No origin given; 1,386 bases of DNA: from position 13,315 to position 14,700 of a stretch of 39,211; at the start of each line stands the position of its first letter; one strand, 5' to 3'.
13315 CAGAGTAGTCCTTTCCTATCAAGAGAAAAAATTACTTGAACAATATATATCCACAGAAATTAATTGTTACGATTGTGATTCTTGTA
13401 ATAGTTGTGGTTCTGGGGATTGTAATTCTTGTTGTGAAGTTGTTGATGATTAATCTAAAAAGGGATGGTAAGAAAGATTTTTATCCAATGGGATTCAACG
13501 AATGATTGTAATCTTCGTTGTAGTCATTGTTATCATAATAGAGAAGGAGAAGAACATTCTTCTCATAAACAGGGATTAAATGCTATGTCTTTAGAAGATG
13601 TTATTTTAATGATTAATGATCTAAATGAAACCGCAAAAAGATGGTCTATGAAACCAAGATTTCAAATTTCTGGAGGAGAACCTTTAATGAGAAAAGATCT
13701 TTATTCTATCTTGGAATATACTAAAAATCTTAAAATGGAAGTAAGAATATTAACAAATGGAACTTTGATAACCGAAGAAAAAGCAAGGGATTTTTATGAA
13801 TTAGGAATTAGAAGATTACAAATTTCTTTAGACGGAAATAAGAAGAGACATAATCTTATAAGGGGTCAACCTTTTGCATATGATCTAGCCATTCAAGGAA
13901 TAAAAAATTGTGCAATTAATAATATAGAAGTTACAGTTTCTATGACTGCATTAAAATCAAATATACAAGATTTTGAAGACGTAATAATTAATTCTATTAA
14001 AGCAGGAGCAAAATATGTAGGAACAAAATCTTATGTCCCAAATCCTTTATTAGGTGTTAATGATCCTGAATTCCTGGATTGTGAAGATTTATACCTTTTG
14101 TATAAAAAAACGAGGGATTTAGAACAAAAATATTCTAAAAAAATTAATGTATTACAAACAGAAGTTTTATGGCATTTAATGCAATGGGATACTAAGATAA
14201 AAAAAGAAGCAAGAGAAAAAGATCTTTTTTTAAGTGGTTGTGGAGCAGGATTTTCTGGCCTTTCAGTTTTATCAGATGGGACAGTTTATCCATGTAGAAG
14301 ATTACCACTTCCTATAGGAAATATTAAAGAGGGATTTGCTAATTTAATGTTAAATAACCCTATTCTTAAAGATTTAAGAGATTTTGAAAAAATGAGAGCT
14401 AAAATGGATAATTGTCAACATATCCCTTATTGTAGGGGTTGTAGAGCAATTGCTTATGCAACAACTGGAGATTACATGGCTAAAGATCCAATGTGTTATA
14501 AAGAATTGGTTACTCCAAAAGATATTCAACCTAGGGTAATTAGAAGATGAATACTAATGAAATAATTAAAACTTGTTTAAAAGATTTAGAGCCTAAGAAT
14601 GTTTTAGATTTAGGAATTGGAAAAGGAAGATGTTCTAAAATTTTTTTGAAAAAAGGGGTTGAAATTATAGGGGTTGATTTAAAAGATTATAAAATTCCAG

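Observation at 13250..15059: Cys-rich precursor peptide + radical SAM/SPASM enzyme + SAM methyltransferase: candidate thioether-type (sacti-/ranthipeptide-like) RiPP cassette in a DPANN-like archaeon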

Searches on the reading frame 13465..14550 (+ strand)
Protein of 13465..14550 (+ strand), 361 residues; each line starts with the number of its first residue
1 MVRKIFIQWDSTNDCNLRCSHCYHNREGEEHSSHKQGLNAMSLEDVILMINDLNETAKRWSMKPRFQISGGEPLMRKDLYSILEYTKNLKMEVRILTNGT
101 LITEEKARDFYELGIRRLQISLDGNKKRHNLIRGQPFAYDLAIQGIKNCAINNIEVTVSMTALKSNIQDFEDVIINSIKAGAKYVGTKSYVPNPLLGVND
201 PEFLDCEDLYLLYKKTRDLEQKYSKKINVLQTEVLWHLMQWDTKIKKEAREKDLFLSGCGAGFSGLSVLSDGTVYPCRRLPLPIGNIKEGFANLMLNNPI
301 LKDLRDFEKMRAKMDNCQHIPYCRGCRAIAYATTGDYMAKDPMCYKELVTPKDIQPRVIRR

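Call 3: search_protein_families(library=pfam, proteins=[window:13465-14550:+], max_evalue=0.1)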
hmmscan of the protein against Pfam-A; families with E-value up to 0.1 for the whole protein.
window:13465-14550:+ (361 aa): 3 families
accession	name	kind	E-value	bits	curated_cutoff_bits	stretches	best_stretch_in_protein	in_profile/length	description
PF04055.27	Radical_SAM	-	3e-21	76.7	29.5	1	12-173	4-162/166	Radical SAM superfamily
PF13186.11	SPASM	-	5.3e-08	33.5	21.5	1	259-326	1-66/67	Iron-sulfur cluster-binding domain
PF13353.11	Fer4_12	-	3.9e-05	24.4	22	1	13-125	13-116/137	4Fe-4S single cluster domain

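Call 4: search_protein_families(library=ncbifam, proteins=[window:13465-14550:+], max_evalue=0.1)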
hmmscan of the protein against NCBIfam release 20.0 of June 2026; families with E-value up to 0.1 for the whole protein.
window:13465-14550:+ (361 aa): 89 families (the best 25 are shown)
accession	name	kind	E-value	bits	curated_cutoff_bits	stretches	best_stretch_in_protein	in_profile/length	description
TIGR04340.1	rSAM_ACGX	hypoth_equivalog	1.3e-52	179.2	400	1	7-347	5-340/341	radical SAM/SPASM domain protein, ACGX system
TIGR04055.1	rSAM_NirJ2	equivalog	8.9e-49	166.8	500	1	7-345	2-323/326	putative heme d1 biosynthesis radical SAM protein NirJ2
TIGR04545.1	rSAM_ahbD_hemeb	equivalog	2.7e-48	165.1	500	1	7-345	2-336/339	heme b synthase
TIGR04053.2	TIGR04053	equivalog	1.4e-43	149.6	395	2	5-182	8-178/366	TIGR04053 family radical SAM/SPASM domain-containing protein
TIGR04054.1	rSAM_NirJ1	equivalog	7.3e-40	136.8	650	2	7-174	38-194/387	putative heme d1 biosynthesis radical SAM protein NirJ1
TIGR04347.1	pseudo_SAM_Halo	equivalog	1.7e-37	129.6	525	2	6-174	39-196/390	TIGR04347 family pseudo-SAM/SPASM protein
TIGR04546.1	rSAM_ahbC_deAc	equivalog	2.3e-37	128.7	650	2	4-172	38-195/390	12,18-didecarboxysiroheme deacetylase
TIGR04051.1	rSAM_NirJ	equivalog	3.2e-33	115.2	515.45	2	7-173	4-159/354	heme d1 biosynthesis radical SAM protein NirJ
TIGR04250.1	SCM_rSAM_ScmE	equivalog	4.7e-33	114.6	400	1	9-342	7-343/358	SynChlorMet cassette radical SAM/SPASM protein ScmE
NF050035.1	rSAM_WgK_link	exception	2.5e-32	112.3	650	1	8-345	12-362/367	radical SAM/SPASM peptide maturase WgkB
TIGR04082.1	rSAM_for_selen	equivalog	2.4e-26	92.6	350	2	258-344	431-515/516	thio(seleno)oxazole modification radical SAM maturase SbtM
TIGR04133.1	rSAM_w_lipo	hypoth_equivalog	3.1e-26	92.1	425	1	7-326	26-330/350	TIGR04133 family radical SAM/SPASM protein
TIGR03962.1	mycofact_rSAM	equivalog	7.6e-26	91.1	265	1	5-346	12-333/339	mycofactocin radical SAM maturase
TIGR04303.1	GeoRSP_rSAM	equivalog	2.2e-25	89.9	400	1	6-345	6-325/325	GeoRSP system radical SAM/SPASM protein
NF047865.1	rSAM_PapB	equivalog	2.1e-24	86.4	340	1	12-337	10-327/330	PapB family radical SAM/SPASM ranthipeptide maturase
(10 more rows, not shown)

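Call 11: find_homologous_proteins(query=window:13465-14550:+, max_evalue=1e-10)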
Query window:13465-14550:+ (361 aa): 1454 proteins with E <= 1e-10 among 2522 candidates; the best 120 are listed.
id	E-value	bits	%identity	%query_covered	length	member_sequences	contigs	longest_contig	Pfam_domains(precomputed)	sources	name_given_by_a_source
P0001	4.6e-246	833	100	100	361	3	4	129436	PF13186.12,PF04055.28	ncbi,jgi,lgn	-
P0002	5.0e-206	702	81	100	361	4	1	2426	PF13186.12,PF04055.28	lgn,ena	-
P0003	1.3e-193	661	78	100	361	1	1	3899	PF13186.12,PF04055.28,PF13353.12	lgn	-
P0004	3.4e-192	656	77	99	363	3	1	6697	PF13186.12,PF04055.28,PF13353.12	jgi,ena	-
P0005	2.4e-188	643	75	99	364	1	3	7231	PF13186.12,PF04055.28,PF13353.12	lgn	-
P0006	5.2e-185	632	74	99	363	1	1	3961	PF13186.12,PF04055.28,PF13353.12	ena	-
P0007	7.8e-181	619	72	100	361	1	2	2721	PF13186.12,PF04055.28,PF13353.12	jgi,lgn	-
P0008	1.4e-179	614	72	100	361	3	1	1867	PF13186.12,PF04055.28,PF13353.12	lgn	-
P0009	7.8e-163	559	66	99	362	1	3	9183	PF13186.12,PF04055.28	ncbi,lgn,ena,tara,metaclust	tara:strand:- start:1200 stop:2288 length:1089 start_codon:yes stop_codon:yes gene_type:complete|met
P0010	2.3e-157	541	65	99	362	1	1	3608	PF13186.12,PF04055.28,PF13353.12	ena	-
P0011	2.5e-157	541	64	99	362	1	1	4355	PF13186.12,PF04055.28,PF13353.12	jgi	-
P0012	5.3e-157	540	65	99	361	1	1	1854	PF13186.12,PF04055.28,PF13353.12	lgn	-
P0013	3.1e-152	525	63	99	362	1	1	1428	PF13186.12,PF04055.28,PF13353.12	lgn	-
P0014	7.2e-152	523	62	100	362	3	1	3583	PF13186.12,PF04055.28,PF13353.12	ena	-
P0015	8.7e-152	523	62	99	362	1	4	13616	PF13186.12,PF04055.28,PF13353.12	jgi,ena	-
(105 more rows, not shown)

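Call 13: find_related_loci(query=A1, collection=genome_contigs, flank=4000)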
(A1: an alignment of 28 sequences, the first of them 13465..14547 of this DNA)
Query A1 (361 aa) in genome_contigs; peptide patterns used: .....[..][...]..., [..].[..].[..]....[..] (x = any residue, [..] = any of these).
600 stretches matched a pattern (row limit reached: there are more); 585 encode a relative of the query (tblastn E <= 1e-3); the best 80 are kept; 80 distinct loci.
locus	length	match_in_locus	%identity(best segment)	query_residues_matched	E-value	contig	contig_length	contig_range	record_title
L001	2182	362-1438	77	3-361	0e+0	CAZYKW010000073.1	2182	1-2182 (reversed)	MAG TPA_asm: Candidatus Woesearchaeota archaeon isolate binchicken_co334_135 genome assembly, contig: NODE_120396_length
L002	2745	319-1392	55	1-359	3e-140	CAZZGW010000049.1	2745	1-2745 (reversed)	MAG TPA_asm: Candidatus Woesearchaeota archaeon isolate SRP191223_co1_100 genome assembly, contig: NODE_63251_length_274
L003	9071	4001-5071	31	5-354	5e-52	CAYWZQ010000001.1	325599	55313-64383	MAG TPA_asm: uncultured Nitrososphaerota archaeon isolate SRP141552_co1_135 genome assembly, contig: NODE_2_length_32559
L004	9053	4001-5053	31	5-348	8e-51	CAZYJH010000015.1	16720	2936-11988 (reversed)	MAG TPA_asm: uncultured Candidatus Bathyarchaeia archaeon isolate binchicken_co81_63 genome assembly, contig: NODE_4971_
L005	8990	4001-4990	31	6-344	1e-49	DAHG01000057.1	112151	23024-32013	MAG TPA_asm: Methanocellaceae archaeon UBA148 UBA148_contig_21449, whole genome shotgun sequence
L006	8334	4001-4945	32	7-338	5e-49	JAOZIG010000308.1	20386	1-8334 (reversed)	MAG: Candidatus Bathyarchaeota archaeon isolate DYS_8 NODE_4505, whole genome shotgun sequence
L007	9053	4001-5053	30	5-348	3e-48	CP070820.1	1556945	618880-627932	MAG: Candidatus Bathyarchaeum sp. isolate bin115 chromosome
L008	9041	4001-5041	34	5-344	6e-48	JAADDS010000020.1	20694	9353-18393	MAG: Methanococci archaeon isolate L_MetaBat.10 contig-127_2284, whole genome shotgun sequence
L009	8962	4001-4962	32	4-345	8e-47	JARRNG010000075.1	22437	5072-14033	MAG: Nitrospirota bacterium isolate Spart_118_MAG scaffold_4636, whole genome shotgun sequence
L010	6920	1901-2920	31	5-344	2e-46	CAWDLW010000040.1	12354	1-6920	MAG: Methanotrichaceae archaeon isolate MFD04492.bin.2.126 genome assembly, contig: contig_61307, whole genome shotgun s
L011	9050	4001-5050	28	2-347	7e-45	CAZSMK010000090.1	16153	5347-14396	MAG TPA_asm: uncultured Candidatus Sumerlaeota bacterium isolate SRP067234_co1_16 genome assembly, contig: k99_441900, w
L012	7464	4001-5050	28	7-347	2e-44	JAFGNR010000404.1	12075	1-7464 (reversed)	MAG: Anaerolineae bacterium isolate Zod_Metabat.557 k87_6398179, whole genome shotgun sequence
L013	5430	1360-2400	27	5-346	1e-44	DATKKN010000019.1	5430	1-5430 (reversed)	MAG TPA_asm: Methanomicrobiales archaeon isolate SMAG_U14658 k141_3156052, whole genome shotgun sequence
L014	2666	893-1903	30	2-344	2e-44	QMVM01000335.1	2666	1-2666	MAG: Methanosarcinales archaeon isolate B131_G9 B131_Guay9_scaffold_100957, whole genome shotgun sequence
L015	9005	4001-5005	28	7-344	2e-43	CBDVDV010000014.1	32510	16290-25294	MAG TPA_asm: uncultured bacterium isolate SRR22302347_binner12_Refined_84 genome assembly, contig: ERZ25073594.366, whol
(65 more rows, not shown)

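Call 36: search_solved_structures(query=A1, max_evalue=0.00001)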
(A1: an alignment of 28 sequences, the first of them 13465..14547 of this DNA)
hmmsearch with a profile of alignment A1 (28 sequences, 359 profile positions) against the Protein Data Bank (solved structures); distinct sequences matched with E-value up to 0.00001: 12.
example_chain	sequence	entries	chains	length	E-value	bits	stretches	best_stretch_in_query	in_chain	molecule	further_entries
6efn_A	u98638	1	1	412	3.3e-24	88.7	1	13-289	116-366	Sporulation killing factor maturation protein SkfB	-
5wgg_A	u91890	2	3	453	1.5e-22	83.2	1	13-331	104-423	Radical SAM domain protein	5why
7tol_A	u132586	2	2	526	2.8e-14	56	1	6-179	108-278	glycerol dibiphytanyl glycerol tetraether - macrocyclic archaeol synthase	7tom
2fb2_A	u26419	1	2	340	7.2e-14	54.7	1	12-164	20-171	Molybdenum cofactor biosynthesis protein A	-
6c8v_A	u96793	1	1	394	8e-14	54.5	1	64-186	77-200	Coenzyme PQQ synthesis protein E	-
1tv7_A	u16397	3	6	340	1.7e-13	53.4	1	12-164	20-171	Molybdenum cofactor biosynthesis protein A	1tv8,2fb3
4k37_A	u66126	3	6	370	1.3e-12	50.5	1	14-139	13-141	Anaerobic sulfatase-maturating enzyme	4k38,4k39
4k36_A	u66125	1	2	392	2.1e-12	49.8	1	14-139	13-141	Anaerobic sulfatase-maturating enzyme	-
7vob_C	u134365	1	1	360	4e-12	48.9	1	65-204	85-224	Cytosylglucuronate decarboxylase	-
7voc_C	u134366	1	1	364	4.1e-12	48.9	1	65-204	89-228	Cytosylglucuronate decarboxylase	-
8vpo_A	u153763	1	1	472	1.3e-10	44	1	8-324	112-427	Radical SAM core domain-containing protein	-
8wm2_A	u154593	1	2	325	5.5e-07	32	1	3-122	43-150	Fe-S radical SAM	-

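Call 37: find_encoding_contigs(protein=P0001, flank=5000, max_places=6)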
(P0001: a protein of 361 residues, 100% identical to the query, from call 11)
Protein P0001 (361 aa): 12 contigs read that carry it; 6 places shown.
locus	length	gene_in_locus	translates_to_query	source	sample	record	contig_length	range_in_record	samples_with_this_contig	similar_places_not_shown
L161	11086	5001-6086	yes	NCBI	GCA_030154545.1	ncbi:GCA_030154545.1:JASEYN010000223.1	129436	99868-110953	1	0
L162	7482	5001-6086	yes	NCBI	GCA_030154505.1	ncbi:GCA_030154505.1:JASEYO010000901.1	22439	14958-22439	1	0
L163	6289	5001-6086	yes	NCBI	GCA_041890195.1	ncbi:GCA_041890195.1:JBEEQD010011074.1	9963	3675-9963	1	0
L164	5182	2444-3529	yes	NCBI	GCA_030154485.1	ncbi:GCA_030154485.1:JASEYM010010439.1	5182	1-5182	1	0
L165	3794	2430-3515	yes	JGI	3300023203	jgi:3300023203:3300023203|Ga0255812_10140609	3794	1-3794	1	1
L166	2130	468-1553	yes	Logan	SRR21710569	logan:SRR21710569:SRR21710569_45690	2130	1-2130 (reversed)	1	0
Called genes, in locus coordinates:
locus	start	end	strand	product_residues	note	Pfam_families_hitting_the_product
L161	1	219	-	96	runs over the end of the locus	-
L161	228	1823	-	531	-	-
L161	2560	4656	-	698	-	-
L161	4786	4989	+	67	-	-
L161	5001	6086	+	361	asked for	PF04055:Radical_SAM, PF13186:SPASM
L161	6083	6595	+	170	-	PF01728:FtsJ (weak), PF03848:TehB, PF13489:Methyltransf_23, PF13847:Methyltransf_31 (faint), PF08241:Methyltransf_11, PF08242:Methyltransf_12 (weak), PF13649:Methyltransf_25 (weak)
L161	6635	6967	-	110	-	-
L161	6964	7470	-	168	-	-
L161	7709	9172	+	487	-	PF00587:tRNA-synt_2b, PF03129:HGTP_anticodon, PF09180:ProRS-C_1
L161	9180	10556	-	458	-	PF01139:RtcB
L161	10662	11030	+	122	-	-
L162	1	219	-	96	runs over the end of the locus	-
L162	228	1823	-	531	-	-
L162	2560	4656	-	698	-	-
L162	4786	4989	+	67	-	-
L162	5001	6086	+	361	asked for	PF04055:Radical_SAM, PF13186:SPASM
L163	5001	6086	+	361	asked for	PF04055:Radical_SAM, PF13186:SPASM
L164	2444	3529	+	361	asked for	PF04055:Radical_SAM, PF13186:SPASM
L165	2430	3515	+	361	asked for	PF04055:Radical_SAM, PF13186:SPASM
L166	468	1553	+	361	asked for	PF04055:Radical_SAM, PF13186:SPASM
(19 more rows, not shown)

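Call 53: search_protein_families(library=padloc, proteins=[window:13465-14550:+], max_evalue=0.01)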
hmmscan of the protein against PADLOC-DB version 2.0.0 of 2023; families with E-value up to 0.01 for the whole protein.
window:13465-14550:+ (361 aa): 3 families
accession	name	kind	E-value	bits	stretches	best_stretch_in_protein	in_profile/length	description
PDLC02903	pVip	-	1.1e-20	72.3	1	7-175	2-159/257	Viperins not associated with kinases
PDLC02904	pVip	-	5.6e-16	56.8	1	4-173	2-161/262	Viperins associated with kinases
PDLC02905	pVip-kinase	-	3.6e-05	21.2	1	11-108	188-278/474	Viperin-kinase fusion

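Call 56: predict_structure(alignment_id=A1)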
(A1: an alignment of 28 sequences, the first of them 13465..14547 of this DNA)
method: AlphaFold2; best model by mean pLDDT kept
length: 361 residues; sequences in the alignment: 28
mean_pLDDT: 90.0   pTM: 0.88
mean pLDDT of the five models: 90.0, 88.6, 87.9, 86.0, 84.4
residues with pLDDT >= 90: 268; 70-90: 66; 50-70: 13; < 50: 14
segments of 3 or more residues with pLDDT < 50: 27-37, 359-361
pLDDT, mean of each block of 10 residues (from residue 1): 86 85 52 49 97 97 94 93 98 96 98 97 96 94 99 98 94 98 94 91 94 92 94 82 89 84 92 92 95 97 94 90 90 93 93 67 31
secondary structure, 60 per line:
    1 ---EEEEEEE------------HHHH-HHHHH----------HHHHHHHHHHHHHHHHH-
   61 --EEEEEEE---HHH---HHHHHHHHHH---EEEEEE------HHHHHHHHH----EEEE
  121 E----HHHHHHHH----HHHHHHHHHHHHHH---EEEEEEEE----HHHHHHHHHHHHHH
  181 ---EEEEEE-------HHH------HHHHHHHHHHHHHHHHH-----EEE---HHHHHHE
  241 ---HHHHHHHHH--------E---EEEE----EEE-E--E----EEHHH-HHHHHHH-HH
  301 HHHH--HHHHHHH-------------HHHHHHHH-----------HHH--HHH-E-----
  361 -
elements in order: E4-10 H23-26 H28-32 H43-59 E63-69 H79-88 E92-97 H104-112 E117-121 H126-133 H138-151 E155-162 H167-180 E184-189 H206-222 E228-230 H234-239 H244-252 E265-268 E273-275 H291-297 H299-304 H307-313 H327-334

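Call 58: fold_search(model_id=the predicted structure, library=pdb)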
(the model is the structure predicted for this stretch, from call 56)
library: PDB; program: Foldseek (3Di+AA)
matches with E <= 10: 1654; with E <= 0.001: 155
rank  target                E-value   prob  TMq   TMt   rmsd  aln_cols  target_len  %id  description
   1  6efn                  2.9e-16  1.00  0.63  0.59   4.3       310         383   23  Structure of a RiPP maturase, SkfB (released 2018-10-24)
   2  7vob                  1.0e-15  1.00  0.60  0.66   7.5       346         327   18  The crystal structure of a Radical SAM Enzyme BlsE involved in the Biosynthesis of Blasticidin S (released 2022-05-04)
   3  6c8v                  1.1e-13  1.00  0.61  0.69   5.7       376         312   16  X-ray structure of PqqE from Methylobacterium extorquens (released 2018-02-14)
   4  5v1s_A                1.4e-13  1.00  0.72  0.62   4.2       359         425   17  Crystal structure of Streptococcus suis SuiB bound to S-adenosylmethionine (released 2017-08-30)
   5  5v1q_B                2.2e-13  1.00  0.70  0.59   4.6       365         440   16  Crystal structure of Streptococcus suis SuiB (released 2017-08-30)
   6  5v1q_A                2.3e-13  1.00  0.72  0.62   4.6       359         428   17  Crystal structure of Streptococcus suis SuiB (released 2017-08-30)
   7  5v1s_B                6.5e-13  1.00  0.68  0.58   4.5       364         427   17  Crystal structure of Streptococcus suis SuiB bound to S-adenosylmethionine (released 2017-08-30)
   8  4k39_A                2.9e-12  1.00  0.65  0.65   5.6       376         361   18  Native anSMEcpe with bound AdoMet and Cp18Cys peptide (released 2013-05-08)
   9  4k37_A                2.9e-12  1.00  0.65  0.65   5.7       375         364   17  Native anSMEcpe with bound AdoMet (released 2013-05-08)
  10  5v1t_A                3.1e-12  1.00  0.70  0.59   4.7       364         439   16  Crystal structure of Streptococcus suis SuiB bound to precursor peptide SuiA (released 2017-08-30)
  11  4k36_B                5.3e-12  1.00  0.68  0.67   5.3       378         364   17  His6 tagged anSMEcpe with bound AdoMet (released 2013-05-08)
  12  4k38_A                5.6e-12  1.00  0.65  0.64   5.9       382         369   17  Native anSMEcpe with bound AdoMet and Kp18Cys peptide (released 2013-05-08)
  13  4k39_B                1.7e-11  1.00  0.65  0.65   5.8       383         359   18  Native anSMEcpe with bound AdoMet and Cp18Cys peptide (released 2013-05-08)
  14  4k37_B                2.2e-11  1.00  0.68  0.67   5.0       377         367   18  Native anSMEcpe with bound AdoMet (released 2013-05-08)
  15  4k36_A                2.6e-11  1.00  0.67  0.64   6.2       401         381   17  His6 tagged anSMEcpe with bound AdoMet (released 2013-05-08)
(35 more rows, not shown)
